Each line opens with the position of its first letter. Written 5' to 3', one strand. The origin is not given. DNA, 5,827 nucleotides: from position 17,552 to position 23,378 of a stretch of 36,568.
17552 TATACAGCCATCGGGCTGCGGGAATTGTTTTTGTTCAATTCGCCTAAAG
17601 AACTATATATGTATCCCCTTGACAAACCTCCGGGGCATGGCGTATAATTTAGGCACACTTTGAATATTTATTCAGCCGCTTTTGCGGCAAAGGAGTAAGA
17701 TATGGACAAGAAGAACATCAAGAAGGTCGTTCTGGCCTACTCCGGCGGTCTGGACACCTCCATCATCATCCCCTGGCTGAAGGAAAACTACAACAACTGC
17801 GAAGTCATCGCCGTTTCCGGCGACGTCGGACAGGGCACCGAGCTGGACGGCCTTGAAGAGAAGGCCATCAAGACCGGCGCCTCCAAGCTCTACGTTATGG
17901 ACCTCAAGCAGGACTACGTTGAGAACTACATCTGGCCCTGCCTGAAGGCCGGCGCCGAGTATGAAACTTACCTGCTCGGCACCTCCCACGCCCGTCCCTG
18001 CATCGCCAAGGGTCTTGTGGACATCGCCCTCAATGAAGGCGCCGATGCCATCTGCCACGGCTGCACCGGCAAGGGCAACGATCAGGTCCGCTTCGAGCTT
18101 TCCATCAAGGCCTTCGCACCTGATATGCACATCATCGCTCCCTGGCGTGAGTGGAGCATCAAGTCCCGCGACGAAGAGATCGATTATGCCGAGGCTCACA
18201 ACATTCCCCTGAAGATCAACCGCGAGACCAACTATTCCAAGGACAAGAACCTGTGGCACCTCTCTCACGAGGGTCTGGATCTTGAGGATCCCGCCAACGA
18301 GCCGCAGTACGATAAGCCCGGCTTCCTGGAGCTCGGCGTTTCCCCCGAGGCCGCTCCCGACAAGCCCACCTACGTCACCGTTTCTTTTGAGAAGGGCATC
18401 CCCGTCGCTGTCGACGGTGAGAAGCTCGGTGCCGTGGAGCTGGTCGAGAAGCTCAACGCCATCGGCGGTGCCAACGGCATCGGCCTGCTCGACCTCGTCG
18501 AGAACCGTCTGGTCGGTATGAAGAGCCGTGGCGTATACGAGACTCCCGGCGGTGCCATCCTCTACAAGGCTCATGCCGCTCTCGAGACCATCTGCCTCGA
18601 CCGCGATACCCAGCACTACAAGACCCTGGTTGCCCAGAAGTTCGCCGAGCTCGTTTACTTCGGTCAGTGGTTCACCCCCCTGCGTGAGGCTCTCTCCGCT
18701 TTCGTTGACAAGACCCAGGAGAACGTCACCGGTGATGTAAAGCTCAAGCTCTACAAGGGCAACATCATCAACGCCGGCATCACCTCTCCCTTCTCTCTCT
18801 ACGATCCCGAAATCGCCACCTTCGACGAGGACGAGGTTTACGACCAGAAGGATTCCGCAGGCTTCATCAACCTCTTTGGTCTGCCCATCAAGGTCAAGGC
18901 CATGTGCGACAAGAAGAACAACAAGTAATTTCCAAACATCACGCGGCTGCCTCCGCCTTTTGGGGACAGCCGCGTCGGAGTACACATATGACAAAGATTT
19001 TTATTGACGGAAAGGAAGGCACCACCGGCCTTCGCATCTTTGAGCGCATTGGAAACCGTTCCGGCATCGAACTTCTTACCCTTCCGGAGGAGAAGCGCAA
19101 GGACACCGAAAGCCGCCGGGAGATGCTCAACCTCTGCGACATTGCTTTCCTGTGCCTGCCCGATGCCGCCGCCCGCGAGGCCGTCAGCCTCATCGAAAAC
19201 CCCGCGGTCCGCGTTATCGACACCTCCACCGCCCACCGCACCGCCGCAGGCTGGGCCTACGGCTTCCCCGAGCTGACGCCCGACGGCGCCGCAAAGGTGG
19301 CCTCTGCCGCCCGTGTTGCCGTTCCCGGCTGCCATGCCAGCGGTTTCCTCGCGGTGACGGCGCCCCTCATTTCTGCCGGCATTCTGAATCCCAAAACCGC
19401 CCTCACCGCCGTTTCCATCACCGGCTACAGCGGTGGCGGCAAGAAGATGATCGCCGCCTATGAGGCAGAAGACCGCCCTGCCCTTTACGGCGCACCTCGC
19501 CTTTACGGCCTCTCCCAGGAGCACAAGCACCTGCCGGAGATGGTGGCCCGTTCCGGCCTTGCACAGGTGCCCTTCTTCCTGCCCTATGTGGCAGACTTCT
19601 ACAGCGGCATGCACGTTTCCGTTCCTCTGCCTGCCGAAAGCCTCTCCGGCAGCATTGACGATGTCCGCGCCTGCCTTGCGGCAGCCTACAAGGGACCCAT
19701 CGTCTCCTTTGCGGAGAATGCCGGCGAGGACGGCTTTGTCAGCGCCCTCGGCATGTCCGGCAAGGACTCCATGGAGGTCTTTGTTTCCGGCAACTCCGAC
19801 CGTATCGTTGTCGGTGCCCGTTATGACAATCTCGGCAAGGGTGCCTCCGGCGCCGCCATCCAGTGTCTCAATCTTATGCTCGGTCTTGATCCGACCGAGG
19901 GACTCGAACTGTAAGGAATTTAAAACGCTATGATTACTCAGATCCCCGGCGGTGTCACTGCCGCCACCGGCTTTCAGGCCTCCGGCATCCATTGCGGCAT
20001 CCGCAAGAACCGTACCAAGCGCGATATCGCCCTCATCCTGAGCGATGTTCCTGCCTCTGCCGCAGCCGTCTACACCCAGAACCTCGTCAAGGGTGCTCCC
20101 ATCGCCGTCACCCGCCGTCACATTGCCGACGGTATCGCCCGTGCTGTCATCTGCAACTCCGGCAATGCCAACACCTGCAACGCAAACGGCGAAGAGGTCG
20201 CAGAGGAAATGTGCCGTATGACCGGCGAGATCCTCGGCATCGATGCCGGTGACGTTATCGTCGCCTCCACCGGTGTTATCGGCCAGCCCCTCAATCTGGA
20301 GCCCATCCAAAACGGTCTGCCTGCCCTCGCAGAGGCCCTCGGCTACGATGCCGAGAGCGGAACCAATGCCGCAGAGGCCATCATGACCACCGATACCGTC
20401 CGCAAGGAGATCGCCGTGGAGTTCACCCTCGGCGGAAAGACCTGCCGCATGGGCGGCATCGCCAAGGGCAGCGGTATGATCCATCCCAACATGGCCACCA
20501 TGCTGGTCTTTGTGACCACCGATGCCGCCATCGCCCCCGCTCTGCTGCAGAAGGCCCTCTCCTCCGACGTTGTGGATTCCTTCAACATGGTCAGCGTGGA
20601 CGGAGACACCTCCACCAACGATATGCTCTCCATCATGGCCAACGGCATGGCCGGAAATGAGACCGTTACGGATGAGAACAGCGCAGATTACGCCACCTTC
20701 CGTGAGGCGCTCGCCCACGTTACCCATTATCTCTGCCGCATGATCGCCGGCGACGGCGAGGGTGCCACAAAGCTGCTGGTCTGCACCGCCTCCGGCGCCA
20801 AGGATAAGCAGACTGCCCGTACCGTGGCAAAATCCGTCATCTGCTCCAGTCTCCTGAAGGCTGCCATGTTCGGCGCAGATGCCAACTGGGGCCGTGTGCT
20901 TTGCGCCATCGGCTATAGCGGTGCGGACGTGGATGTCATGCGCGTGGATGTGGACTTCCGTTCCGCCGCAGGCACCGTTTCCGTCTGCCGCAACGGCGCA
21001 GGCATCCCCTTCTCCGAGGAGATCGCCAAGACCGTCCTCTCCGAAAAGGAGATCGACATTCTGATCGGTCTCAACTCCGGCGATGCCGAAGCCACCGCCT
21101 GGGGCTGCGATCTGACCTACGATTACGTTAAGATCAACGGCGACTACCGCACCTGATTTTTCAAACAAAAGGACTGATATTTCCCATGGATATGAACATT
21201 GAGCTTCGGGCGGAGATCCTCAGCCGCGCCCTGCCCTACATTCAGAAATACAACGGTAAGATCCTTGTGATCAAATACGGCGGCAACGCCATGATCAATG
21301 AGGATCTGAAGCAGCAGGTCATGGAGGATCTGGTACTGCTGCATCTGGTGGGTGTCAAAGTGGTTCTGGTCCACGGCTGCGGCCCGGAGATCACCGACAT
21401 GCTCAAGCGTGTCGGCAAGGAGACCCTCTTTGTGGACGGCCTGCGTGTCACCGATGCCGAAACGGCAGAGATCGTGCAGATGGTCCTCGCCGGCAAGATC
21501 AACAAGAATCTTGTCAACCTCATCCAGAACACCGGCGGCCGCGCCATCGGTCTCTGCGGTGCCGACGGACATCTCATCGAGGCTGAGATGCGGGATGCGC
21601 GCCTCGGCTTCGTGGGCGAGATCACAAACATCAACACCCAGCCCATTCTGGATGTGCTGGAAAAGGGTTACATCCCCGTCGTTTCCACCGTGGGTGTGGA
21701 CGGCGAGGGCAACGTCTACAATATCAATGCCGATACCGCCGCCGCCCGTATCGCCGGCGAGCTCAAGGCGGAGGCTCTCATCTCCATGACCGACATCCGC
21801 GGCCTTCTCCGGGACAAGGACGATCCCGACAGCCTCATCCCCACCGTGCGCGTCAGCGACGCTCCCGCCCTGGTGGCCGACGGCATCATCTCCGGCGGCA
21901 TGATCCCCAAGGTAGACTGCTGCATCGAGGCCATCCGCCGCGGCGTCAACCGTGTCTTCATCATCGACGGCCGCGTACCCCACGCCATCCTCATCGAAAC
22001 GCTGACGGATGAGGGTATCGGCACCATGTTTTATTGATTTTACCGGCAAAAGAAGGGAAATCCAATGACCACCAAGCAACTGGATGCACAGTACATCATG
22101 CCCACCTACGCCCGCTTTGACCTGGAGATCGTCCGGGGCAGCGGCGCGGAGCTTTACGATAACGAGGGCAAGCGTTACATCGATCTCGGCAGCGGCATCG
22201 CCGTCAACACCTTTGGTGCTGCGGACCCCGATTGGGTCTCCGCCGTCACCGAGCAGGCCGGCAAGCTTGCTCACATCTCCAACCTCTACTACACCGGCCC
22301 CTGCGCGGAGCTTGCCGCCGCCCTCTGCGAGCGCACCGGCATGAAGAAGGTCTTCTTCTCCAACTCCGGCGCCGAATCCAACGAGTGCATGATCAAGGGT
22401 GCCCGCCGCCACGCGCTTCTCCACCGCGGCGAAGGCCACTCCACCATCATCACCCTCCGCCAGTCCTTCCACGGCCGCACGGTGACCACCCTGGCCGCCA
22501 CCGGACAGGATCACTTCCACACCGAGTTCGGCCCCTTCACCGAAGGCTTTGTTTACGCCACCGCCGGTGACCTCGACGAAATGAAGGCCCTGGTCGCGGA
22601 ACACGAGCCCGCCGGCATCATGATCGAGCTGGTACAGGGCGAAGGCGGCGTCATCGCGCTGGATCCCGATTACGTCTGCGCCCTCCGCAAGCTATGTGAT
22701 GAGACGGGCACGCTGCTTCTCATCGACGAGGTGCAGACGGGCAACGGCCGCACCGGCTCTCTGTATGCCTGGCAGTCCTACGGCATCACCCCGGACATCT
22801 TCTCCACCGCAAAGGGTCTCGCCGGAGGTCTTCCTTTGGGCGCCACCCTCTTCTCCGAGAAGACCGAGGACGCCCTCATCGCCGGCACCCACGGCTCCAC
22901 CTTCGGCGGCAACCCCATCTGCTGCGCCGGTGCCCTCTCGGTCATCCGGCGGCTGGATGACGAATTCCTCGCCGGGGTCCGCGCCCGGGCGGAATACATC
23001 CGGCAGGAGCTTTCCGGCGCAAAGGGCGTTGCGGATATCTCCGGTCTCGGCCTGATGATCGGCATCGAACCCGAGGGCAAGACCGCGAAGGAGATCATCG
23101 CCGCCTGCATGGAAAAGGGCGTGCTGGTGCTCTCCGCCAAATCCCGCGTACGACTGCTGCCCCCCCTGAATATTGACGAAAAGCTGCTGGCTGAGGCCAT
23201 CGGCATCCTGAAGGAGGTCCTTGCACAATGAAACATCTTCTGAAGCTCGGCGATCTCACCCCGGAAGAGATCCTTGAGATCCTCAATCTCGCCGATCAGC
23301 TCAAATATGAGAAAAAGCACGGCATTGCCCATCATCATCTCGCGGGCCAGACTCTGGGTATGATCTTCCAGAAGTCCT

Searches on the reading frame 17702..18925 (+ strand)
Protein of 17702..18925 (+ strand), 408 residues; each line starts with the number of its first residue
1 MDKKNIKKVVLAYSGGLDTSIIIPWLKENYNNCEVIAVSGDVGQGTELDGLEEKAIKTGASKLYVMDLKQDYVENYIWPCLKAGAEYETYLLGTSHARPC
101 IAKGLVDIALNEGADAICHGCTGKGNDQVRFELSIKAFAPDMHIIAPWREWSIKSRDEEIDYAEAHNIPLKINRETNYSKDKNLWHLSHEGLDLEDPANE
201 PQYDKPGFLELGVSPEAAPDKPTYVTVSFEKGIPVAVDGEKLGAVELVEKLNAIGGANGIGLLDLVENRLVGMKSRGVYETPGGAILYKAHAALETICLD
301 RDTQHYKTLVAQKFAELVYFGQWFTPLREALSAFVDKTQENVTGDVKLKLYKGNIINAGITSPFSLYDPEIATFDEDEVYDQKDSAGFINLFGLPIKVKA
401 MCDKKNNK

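Call 7: search_protein_families(library=ncbifam, proteins=[window:17702-18925:+], max_evalue=0.00001)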
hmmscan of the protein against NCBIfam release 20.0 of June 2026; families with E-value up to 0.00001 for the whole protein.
window:17702-18925:+ (408 aa): 6 families
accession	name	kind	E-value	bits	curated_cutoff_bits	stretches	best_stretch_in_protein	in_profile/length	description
NF001770.0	PRK00509.1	equivalog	1.6e-176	587.3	334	1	4-403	2-398/401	argininosuccinate synthase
TIGR00032.1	argG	equivalog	6.4e-142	473.5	268.2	1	8-400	1-390/394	argininosuccinate synthase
NF010392.0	PRK13820.1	equivalog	7.8e-129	430.1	512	1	7-401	3-390/395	argininosuccinate synthase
NF003385.0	PRK04527.1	equivalog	1.1e-66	225.1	603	1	7-400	4-393/401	argininosuccinate synthase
NF038212.1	argG_rel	exception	1.8e-50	171.9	425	1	5-367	13-368/381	argininosuccinate synthase-related protein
NF003779.0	PRK05370.1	equivalog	1.1e-48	166.2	657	1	7-390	12-407/448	argininosuccinate synthase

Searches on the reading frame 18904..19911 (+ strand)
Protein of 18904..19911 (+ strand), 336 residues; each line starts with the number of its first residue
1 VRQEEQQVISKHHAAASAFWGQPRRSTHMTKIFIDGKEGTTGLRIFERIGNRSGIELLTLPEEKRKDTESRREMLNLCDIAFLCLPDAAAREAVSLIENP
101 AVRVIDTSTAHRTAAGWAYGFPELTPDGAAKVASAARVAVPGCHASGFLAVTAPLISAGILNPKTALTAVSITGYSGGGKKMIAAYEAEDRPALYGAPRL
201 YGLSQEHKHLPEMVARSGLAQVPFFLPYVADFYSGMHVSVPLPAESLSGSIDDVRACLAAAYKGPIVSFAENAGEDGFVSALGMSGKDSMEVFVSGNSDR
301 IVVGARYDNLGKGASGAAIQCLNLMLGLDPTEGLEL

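Call 36: search_protein_families(library=pfam, proteins=[window:18904-19911:+], max_evalue=0.00001)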
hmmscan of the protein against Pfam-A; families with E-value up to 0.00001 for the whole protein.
window:18904-19911:+ (336 aa): 2 families
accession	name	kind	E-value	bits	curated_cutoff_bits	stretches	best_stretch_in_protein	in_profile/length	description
PF22698.1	Semialdhyde_dhC_1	-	1.3e-18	67.8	27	1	143-309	1-165/165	Semialdehyde dehydrogenase, dimerisation domain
PF01118.30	Semialdhyde_dh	-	2.9e-08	34.6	26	1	71-128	60-117/121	Semialdehyde dehydrogenase, NAD binding domain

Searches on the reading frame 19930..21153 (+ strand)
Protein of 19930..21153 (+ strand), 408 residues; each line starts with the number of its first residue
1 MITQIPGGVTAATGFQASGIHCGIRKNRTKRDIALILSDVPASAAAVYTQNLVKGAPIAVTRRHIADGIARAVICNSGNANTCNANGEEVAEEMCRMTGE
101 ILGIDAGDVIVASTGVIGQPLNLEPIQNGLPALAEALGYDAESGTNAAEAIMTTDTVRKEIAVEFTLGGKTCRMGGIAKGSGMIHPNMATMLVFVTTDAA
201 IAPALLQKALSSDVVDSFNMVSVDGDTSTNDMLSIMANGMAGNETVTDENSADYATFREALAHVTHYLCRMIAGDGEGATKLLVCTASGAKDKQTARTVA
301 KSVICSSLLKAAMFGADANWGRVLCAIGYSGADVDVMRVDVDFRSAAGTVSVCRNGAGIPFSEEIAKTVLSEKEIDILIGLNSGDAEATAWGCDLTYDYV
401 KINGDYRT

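Call 7: search_protein_families(library=ncbifam, proteins=[window:19930-21153:+], max_evalue=0.00001)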
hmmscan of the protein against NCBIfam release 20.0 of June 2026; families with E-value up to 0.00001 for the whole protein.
window:19930-21153:+ (408 aa): 2 families
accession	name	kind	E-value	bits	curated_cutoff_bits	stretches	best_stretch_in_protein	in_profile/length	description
NF003802.0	PRK05388.1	equivalog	6.8e-141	469.4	351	1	8-408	6-400/400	bifunctional glutamate N-acetyltransferase/amino-acid acetyltransferase ArgJ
TIGR00120.1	ArgJ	equivalog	5.8e-139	463.4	298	1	5-408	1-405/405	bifunctional ornithine acetyltransferase/N-acetylglutamate synthase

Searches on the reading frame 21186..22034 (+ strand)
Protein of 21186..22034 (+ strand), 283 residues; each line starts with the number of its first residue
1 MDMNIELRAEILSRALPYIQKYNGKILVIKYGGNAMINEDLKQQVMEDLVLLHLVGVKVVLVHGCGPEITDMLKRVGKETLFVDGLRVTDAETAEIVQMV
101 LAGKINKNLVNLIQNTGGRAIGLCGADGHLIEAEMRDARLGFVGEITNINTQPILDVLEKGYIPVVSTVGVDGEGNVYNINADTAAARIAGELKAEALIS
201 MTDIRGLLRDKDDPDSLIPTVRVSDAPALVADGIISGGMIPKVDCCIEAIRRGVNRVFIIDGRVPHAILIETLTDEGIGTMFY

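Call 7: search_protein_families(library=ncbifam, proteins=[window:21186-22034:+], max_evalue=0.00001)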
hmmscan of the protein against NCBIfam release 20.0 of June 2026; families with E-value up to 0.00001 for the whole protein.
window:21186-22034:+ (283 aa): 16 families
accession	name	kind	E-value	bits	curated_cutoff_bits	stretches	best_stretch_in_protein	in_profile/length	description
TIGR00761.1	argB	equivalog_domain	3e-75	252.7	151.3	1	27-259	2-231/231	acetylglutamate kinase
NF010659.0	PRK14058.1-1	equivalog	3.2e-44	151.1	223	1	27-274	2-260/267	[LysW]-aminoadipate kinase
NF003387.0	PRK04531.1-2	equivalog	1.5e-39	135.7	426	1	20-281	32-285/441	acetylglutamate kinase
NF003641.0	PRK05279.1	equivalog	4.3e-39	134.6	344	1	11-282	12-289/441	amino-acid N-acetyltransferase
TIGR01890.1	N-Ac-Glu-synth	equivalog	3.5e-36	125.1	202.85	1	12-281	5-276/429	amino-acid N-acetyltransferase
NF010661.0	PRK14058.1-3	equivalog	3.8e-35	121.3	251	1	27-269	3-260/283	acetylglutamate/acetylaminoadipate kinase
NF010662.0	PRK14058.1-4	equivalog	4e-32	111.4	194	1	27-269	2-251/264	[LysW]-aminoadipate/[LysW]-glutamate kinase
NF003386.0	PRK04531.1-1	equivalog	4.6e-27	95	417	1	25-248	42-258/442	acetylglutamate kinase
TIGR00746.1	arcC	equivalog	7.2e-10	38.4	358.25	1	161-260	190-290/309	carbamate kinase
NF040647.1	IPPK_Arch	equivalog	1.1e-09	38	120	1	144-281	114-258/259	isopentenyl phosphate kinase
NF010660.0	PRK14058.1-2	equivalog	2.7e-09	37.2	241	1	28-259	3-239/249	[LysW]-aminoadipate/[LysW]-glutamate kinase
TIGR00656.1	asp_kin_monofn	equivalog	1.1e-08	34.5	402.25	1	25-208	2-186/407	aspartate kinase, monofunctional class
NF009008.0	PRK12354.1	subfamily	4.5e-08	32.6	361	1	161-259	184-280/308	carbamate kinase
NF005155.0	PRK06635.1-4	equivalog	2e-07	30.4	346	1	26-208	3-179/407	aspartate kinase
NF009007.0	PRK12352.1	subfamily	6e-07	28.7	266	0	160-269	194-306/316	carbamate kinase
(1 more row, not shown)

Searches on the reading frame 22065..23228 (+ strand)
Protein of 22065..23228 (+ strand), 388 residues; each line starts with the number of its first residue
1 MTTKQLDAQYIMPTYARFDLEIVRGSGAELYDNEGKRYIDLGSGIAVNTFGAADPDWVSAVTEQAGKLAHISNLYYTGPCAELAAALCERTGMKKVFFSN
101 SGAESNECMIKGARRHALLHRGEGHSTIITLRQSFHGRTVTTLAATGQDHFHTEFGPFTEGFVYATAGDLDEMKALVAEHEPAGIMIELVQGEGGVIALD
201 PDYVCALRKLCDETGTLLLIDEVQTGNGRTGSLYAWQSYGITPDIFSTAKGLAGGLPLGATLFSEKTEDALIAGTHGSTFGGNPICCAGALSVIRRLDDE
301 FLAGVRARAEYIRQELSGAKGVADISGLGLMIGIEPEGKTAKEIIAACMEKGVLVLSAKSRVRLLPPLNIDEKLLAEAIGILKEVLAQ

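Call 7: search_protein_families(library=ncbifam, proteins=[window:22065-23228:+], max_evalue=0.00001)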
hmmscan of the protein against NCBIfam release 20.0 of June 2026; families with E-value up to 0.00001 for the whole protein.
window:22065-23228:+ (388 aa): 69 families (the best 25 are shown)
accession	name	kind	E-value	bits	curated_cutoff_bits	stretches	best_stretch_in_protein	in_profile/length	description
TIGR00707.1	argD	subfamily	4.1e-125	417.6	410.05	1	10-386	1-380/381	acetylornithine/succinylornithine family transaminase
NF002325.0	PRK01278.1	subfamily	2.8e-119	398.3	372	1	9-386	4-386/395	acetylornithine transaminase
NF002874.0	PRK03244.1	equivalog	1.1e-115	386.7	457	1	8-387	15-393/399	acetylornithine transaminase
NF002797.0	PRK02936.1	equivalog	2.1e-112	375.7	496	1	10-387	3-378/385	acetylornithine transaminase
NF003468.0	PRK05093.1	subfamily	9.2e-104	347.3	522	1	7-387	12-400/405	acetylornithine/succinyldiaminopimelate transaminase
TIGR03246.1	arg_catab_astC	subfamily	3.5e-103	345.6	609.95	1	6-382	5-389/397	acetylornithine/succinylornithine family transaminase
NF009047.0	PRK12381.1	subfamily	1.1e-99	334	630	1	5-384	8-395/406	bifunctional succinylornithine transaminase/acetylornithine transaminase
NF003273.0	PRK04260.1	equivalog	3e-95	319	616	1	10-386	3-375/376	acetylornithine transaminase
NF002985.0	PRK03715.1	equivalog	2.9e-91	306.1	568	1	1-387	1-392/395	acetylornithine transaminase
NF004426.0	PRK05769.1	equivalog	4.1e-89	299.4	552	2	173-387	213-438/441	acetyl ornithine aminotransferase family protein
NF003397.0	PRK04612.1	equivalog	7.6e-87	291.8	735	1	8-387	12-402/408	acetylornithine transaminase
NF005993.0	PRK08117.1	subfamily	6.1e-82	275.5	574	2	173-387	199-428/433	aspartate aminotransferase family protein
NF042418.1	LysJ_Th_th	equivalog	2.2e-73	247.4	700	1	12-387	12-386/386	[LysW]-aminoadipate semialdehyde transaminase LysJ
TIGR01885.1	Orn_aminotrans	equivalog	2.2e-70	237.4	378.4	1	6-386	7-401/402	ornithine--oxo-acid transaminase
TIGR00508.1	bioA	equivalog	3.9e-67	226.6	405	1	20-386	15-418/419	adenosylmethionine--8-amino-7-oxononanoate transaminase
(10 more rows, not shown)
